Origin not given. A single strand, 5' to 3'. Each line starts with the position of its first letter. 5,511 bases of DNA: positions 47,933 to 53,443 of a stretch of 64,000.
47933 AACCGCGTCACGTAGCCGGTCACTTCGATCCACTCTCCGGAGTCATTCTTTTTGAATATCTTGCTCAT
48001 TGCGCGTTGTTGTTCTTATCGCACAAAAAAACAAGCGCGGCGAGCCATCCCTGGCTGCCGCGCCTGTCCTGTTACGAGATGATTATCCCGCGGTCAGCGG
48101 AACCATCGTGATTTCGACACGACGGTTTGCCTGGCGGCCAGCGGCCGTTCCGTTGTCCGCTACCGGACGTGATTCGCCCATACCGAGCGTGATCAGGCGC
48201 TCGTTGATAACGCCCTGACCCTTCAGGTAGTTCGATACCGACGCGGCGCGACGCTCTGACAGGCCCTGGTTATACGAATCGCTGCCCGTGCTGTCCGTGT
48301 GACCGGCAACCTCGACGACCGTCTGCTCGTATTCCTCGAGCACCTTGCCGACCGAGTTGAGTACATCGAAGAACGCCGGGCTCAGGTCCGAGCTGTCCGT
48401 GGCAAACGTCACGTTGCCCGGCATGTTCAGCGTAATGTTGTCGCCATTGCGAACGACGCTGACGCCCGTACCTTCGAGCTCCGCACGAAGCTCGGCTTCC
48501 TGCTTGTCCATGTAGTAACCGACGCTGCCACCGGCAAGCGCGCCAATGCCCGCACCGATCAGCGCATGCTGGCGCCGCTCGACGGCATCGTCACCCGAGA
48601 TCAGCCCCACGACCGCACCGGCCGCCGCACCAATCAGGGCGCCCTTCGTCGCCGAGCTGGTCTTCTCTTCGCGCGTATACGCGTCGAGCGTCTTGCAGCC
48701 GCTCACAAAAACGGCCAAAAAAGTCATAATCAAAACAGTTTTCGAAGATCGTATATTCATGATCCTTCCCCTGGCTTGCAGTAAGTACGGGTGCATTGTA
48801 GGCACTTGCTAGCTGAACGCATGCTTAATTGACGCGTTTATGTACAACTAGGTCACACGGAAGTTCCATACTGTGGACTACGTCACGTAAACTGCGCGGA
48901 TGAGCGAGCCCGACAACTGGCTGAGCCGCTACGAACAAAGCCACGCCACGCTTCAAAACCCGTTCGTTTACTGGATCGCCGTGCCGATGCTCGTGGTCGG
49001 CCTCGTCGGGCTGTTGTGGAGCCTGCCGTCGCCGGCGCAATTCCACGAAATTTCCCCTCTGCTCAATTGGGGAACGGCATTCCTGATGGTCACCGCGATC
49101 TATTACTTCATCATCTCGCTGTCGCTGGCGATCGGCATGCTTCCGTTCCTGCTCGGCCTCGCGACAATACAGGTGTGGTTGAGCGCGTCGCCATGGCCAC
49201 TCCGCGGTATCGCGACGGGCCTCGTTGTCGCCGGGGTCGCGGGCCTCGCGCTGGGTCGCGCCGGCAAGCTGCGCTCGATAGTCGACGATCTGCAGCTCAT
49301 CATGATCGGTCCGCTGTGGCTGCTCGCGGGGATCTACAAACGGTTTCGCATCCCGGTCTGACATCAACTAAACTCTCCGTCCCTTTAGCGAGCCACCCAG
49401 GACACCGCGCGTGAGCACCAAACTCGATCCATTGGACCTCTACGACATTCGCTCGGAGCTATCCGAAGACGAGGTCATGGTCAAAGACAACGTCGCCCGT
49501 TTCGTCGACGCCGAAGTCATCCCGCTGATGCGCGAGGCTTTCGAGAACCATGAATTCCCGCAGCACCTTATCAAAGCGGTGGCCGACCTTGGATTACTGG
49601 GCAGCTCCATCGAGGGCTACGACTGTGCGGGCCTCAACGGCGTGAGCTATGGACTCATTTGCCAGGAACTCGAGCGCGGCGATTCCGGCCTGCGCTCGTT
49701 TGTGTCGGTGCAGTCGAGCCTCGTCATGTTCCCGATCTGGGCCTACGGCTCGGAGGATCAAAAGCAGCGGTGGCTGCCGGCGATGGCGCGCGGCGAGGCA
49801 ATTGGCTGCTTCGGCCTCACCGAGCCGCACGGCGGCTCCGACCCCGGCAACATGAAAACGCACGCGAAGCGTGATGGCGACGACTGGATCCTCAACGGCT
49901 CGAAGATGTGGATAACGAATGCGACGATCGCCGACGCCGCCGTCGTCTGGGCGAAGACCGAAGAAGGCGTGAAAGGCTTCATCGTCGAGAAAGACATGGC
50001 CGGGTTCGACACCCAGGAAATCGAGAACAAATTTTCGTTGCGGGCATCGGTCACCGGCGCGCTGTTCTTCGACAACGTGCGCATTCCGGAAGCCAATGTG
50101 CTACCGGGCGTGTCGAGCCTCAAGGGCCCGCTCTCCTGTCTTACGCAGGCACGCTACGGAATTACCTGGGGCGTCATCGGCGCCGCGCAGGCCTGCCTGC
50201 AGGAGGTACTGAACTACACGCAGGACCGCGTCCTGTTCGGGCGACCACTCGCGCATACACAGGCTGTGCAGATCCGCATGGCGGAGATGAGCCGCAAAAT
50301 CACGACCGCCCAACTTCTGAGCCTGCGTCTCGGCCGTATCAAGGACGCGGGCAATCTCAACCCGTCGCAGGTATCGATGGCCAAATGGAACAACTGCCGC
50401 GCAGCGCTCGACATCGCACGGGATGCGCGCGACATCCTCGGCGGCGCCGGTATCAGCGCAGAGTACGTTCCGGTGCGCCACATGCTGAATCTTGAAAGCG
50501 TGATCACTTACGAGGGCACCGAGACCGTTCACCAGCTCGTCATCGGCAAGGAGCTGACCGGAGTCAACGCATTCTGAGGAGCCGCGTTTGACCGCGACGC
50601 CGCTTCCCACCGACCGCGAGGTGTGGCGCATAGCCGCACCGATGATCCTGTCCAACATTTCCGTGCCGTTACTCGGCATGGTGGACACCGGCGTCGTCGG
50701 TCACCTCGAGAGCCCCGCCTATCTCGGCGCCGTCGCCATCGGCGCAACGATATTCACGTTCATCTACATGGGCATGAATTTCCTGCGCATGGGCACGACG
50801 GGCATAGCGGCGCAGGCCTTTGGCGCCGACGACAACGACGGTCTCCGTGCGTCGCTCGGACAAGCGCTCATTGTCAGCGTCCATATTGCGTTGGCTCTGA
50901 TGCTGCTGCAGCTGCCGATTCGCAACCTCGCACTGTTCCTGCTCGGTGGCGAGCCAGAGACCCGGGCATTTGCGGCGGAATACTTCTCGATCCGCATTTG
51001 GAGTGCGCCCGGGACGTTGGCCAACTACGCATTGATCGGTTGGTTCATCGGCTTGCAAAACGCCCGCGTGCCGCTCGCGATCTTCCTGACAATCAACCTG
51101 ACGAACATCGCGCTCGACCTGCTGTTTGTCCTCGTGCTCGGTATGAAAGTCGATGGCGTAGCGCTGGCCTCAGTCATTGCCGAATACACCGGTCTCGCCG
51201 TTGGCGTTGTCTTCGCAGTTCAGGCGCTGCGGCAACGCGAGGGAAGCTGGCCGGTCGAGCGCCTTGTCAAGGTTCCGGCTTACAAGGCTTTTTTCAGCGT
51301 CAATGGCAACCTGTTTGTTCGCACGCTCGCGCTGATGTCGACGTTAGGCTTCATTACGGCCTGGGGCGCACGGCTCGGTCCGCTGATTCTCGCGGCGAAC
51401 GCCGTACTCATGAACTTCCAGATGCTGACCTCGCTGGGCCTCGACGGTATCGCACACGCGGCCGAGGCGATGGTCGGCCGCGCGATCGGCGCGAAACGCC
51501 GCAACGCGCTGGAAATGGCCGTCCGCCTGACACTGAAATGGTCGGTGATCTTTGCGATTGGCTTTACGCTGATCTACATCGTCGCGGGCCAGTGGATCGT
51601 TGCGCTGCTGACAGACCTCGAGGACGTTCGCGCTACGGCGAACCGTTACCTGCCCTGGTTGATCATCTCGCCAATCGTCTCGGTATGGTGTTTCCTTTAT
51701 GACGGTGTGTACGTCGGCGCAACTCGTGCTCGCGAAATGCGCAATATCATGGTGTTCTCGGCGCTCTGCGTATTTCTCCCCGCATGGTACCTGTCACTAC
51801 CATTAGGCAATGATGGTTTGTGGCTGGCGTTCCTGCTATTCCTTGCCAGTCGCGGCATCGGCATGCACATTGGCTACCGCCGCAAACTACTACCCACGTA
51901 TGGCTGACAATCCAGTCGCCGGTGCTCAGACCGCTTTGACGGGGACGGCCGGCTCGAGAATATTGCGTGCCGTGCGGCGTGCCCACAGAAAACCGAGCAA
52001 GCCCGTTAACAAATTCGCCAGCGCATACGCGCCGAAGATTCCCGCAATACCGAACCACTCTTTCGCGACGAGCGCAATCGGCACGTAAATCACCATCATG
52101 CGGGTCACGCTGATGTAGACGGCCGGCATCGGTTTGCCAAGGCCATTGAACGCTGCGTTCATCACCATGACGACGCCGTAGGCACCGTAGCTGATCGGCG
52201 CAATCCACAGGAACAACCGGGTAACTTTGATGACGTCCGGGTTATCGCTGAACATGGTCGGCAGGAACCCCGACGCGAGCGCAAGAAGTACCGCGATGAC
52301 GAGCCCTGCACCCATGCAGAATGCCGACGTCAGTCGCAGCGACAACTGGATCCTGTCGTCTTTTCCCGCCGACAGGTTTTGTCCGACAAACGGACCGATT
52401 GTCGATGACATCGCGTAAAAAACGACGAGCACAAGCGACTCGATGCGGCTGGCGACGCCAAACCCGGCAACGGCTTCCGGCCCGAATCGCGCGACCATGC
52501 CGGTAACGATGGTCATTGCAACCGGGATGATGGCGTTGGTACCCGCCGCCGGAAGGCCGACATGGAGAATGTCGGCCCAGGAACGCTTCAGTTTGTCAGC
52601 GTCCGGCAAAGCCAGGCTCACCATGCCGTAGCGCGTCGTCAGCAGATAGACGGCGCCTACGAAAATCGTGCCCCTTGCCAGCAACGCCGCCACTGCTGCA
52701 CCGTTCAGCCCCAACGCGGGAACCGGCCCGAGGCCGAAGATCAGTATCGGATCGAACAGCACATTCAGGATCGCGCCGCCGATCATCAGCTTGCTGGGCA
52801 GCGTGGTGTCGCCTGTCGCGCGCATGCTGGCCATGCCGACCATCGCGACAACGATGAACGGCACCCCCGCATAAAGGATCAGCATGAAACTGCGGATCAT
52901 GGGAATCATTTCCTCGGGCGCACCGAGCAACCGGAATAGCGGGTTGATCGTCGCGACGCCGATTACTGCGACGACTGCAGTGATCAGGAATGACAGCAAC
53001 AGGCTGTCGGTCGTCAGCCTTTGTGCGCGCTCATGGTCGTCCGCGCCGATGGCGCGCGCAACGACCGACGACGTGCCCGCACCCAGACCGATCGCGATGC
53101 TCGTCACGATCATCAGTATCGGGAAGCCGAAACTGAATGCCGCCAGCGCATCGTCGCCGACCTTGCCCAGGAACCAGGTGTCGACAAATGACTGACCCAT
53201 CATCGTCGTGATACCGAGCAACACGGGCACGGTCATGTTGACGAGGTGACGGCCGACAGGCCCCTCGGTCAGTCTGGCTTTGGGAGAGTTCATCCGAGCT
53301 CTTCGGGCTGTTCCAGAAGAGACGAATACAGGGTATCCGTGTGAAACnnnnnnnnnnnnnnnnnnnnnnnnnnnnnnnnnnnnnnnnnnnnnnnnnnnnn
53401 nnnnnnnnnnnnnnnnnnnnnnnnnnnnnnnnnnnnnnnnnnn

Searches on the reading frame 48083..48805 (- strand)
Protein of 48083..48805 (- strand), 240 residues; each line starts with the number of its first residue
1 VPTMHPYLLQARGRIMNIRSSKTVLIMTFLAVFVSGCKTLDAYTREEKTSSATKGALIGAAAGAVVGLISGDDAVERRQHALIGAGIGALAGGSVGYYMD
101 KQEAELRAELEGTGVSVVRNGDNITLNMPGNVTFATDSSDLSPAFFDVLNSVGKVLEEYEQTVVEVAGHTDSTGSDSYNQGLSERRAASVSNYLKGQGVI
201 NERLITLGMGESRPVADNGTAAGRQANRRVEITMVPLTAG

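Call 29: search_protein_families(library=ncbifam, proteins=[window:48083-48805:-], max_evalue=0.00001)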
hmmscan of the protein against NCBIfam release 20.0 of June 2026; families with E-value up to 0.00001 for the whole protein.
window:48083-48805:- (240 aa): 39 families (the best 25 are shown)
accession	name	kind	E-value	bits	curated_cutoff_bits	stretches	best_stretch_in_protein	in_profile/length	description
NF053611.1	YiaD_Gzip_OmpA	equivalog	1.3e-81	273.2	175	1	26-233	2-205/206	YiaD family glycine zipper/OmpA-like lipoprotein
NF007804.1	PRK10510.1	equivalog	2.5e-68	229.7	307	1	26-237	10-219/219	OmpA family lipoprotein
NF053612.1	anchor_PA1041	equivalog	7.8e-40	137.3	250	1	118-234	119-235/236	PA1041 family peptidoglycan-binding anchor lipoprotein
NF038224.1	OmpA_like_CmpA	equivalog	6.3e-32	111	300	1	20-235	6-215/233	C-OmpA-like family protein CmpA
NF053585.1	OMP_LP_YfiB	equivalog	7.8e-31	107.1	128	1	119-233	45-159/163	outer membrane lipoprotein YfiB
NF053613.1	OMP_toxin_LptF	equivalog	6.1e-28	98.2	400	1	121-234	132-245/256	lipotoxin F family OmpA-related lipoprotein LptF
TIGR03350.1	type_VI_ompA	equivalog_domain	2.7e-27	95.4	139.8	1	105-233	5-136/137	type VI secretion system protein TssL, long form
NF045787.1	OmpABordt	equivalog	3.8e-27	95.2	200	1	130-235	85-190/194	outer membrane protein OmpA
NF033763.1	exchanger_TraB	exception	7.2e-27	93.5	700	1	115-238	378-501/522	outer membrane exchange protein TraB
TIGR03789.1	pdsO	hypoth_equivalog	2.4e-26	92.9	152.2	1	126-234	135-243/243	sortase-associated OmpA-like protein PdsO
NF006508.0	PRK08944.1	subfamily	9.8e-24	84.1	259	1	99-234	148-287/304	MotB family protein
NF006541.1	PRK09038.1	equivalog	2e-23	83.3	283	1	110-233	121-247/253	flagellar motor protein MotD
TIGR02802.1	Pal_lipo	equivalog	3.7e-22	78.4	125.35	1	132-233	2-103/104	peptidoglycan-associated lipoprotein Pal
NF005999.0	PRK08126.1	subfamily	5.6e-19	68.3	571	1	107-235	300-431/432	hypothetical protein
NF038223.1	IcmN_DotK_IVB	equivalog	5.5e-18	65.2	250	1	99-234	24-159/164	type IVB secretion system protein IcmN/DotK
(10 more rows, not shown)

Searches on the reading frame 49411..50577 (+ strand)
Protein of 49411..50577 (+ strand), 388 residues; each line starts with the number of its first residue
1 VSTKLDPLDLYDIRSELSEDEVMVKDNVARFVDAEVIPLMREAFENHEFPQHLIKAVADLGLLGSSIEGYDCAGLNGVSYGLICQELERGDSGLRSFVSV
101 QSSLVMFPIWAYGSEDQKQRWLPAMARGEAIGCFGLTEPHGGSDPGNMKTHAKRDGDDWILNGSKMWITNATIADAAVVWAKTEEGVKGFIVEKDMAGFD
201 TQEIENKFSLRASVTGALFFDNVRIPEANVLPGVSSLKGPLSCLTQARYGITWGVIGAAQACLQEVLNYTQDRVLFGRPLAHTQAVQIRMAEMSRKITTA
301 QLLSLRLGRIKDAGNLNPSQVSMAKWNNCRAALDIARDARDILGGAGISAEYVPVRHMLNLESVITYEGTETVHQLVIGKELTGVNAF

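Call 34: search_protein_families(library=pfam, proteins=[window:49411-50577:+], max_evalue=1)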
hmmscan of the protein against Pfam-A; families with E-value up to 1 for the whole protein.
window:49411-50577:+ (388 aa): 5 families
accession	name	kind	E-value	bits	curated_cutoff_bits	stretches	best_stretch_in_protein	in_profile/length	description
PF02771.21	Acyl-CoA_dh_N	-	4.4e-33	114.4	22.9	1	18-129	1-113/113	Acyl-CoA dehydrogenase, N-terminal domain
PF00441.29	Acyl-CoA_dh_1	-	7e-31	107.8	22.4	1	241-382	8-149/150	Acyl-CoA dehydrogenase, C-terminal domain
PF02770.24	Acyl-CoA_dh_M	-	2.5e-26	92.1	33.3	1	133-223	1-97/97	Acyl-CoA dehydrogenase, middle domain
PF08028.16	Acyl-CoA_dh_2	-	1.1e-09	39.2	22.7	1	254-357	6-119/134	Acyl-CoA dehydrogenase, C-terminal domain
PF22924.1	ACOX_C_alpha1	-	0.0052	17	27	1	264-379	46-165/169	Acyl-CoA oxidase, C-alpha1 domain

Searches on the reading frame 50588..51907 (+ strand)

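Call 29: search_protein_families(library=ncbifam, proteins=[window:50588-51907:+], max_evalue=0.00001)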
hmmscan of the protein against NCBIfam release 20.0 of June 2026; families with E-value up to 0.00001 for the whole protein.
window:50588-51907:+ (439 aa): 7 families
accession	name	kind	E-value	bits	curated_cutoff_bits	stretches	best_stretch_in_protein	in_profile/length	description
NF007690.0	PRK10367.1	equivalog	1.7e-118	396.3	409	1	8-433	7-431/441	MATE family efflux transporter DinF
TIGR00797.1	matE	subfamily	3.8e-80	269.7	147.4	1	18-412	1-396/396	MATE family efflux transporter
NF041358.1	GntT_guanitoxin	equivalog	8.1e-79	265.7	525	1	13-429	16-433/438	guanitoxin biosynthesis MATE family efflux transporter GntT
NF007130.1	PRK09575.1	equivalog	2.9e-16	59.8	445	1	10-415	6-412/435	MATE family efflux transporter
NF001214.0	PRK00187.1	equivalog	1.8e-12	47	449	1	12-433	12-444/464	NorM family multidrug efflux MATE transporter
NF052396.1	MATE_WgkD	equivalog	2.7e-11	43.1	510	1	10-364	3-355/428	tryglysin-associated MATE efflux transporter WgkD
NF041801.1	MATE_SolL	equivalog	4.6e-07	29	780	1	10-416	20-432/458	solanimycin export family MATE transporter SolL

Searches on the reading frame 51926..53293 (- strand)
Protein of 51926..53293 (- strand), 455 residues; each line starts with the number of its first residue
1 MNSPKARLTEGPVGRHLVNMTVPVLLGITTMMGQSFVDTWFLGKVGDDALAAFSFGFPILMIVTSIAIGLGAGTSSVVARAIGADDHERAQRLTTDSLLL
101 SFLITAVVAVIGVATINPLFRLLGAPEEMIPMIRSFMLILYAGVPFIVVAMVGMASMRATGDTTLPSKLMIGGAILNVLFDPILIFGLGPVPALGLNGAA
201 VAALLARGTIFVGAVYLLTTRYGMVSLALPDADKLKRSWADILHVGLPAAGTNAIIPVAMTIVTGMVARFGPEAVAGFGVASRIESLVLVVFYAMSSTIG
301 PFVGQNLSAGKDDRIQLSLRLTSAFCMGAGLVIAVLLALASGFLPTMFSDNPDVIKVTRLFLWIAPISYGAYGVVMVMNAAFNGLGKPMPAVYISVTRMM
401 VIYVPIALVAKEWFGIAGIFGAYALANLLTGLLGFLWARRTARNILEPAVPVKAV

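Call 29: search_protein_families(library=ncbifam, proteins=[window:51926-53293:-], max_evalue=0.00001)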
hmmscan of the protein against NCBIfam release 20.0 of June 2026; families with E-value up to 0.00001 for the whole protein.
window:51926-53293:- (455 aa): 13 families
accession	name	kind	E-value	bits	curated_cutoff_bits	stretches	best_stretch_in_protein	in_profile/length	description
TIGR00797.1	matE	subfamily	5.3e-65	219.8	147.4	1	23-418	1-394/396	MATE family efflux transporter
NF041801.1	MATE_SolL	equivalog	7.7e-54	183.2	780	1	5-437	10-445/458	solanimycin export family MATE transporter SolL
NF007130.1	PRK09575.1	equivalog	1.3e-27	97.2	445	1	18-430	9-419/435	MATE family efflux transporter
NF001214.0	PRK00187.1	equivalog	4.3e-27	95.2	449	2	19-351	14-347/464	NorM family multidrug efflux MATE transporter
NF007562.1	PRK10189.1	equivalog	1.7e-26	93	465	1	15-405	27-422/470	EmmdR/YeeO family multidrug/toxin efflux MATE transporter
NF000217.1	MATE_multi_FepA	equivalog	1.2e-23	83.9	900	1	19-429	19-426/443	multidrug efflux MATE transporter FepA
NF052396.1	MATE_WgkD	equivalog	9.1e-18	64.4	510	1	173-425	162-410/428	tryglysin-associated MATE efflux transporter WgkD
NF000131.1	MATE_multi_MepA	equivalog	2.6e-17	63.2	850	1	10-434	11-430/451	multidrug efflux MATE transporter MepA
NF045578.1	export_MbnM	equivalog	3e-09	36.4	285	1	24-220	9-198/410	methanobactin export MATE transporter MbnM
NF007690.0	PRK10367.1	equivalog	1.1e-07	31.2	409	1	17-216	20-208/441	MATE family efflux transporter DinF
NF045539.1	MATE_efflux1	equivalog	1e-06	28.2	350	1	86-403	70-377/411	MATE family Na+-driven efflux transporter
NF000263.1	MATE_multi_NorM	equivalog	2e-06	27.5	950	1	15-387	18-392/459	multidrug efflux MATE transporter NorM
TIGR02900.1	spore_V_B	equivalog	3.8e-06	25.9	372.3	0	278-436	274-429/488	stage V sporulation protein B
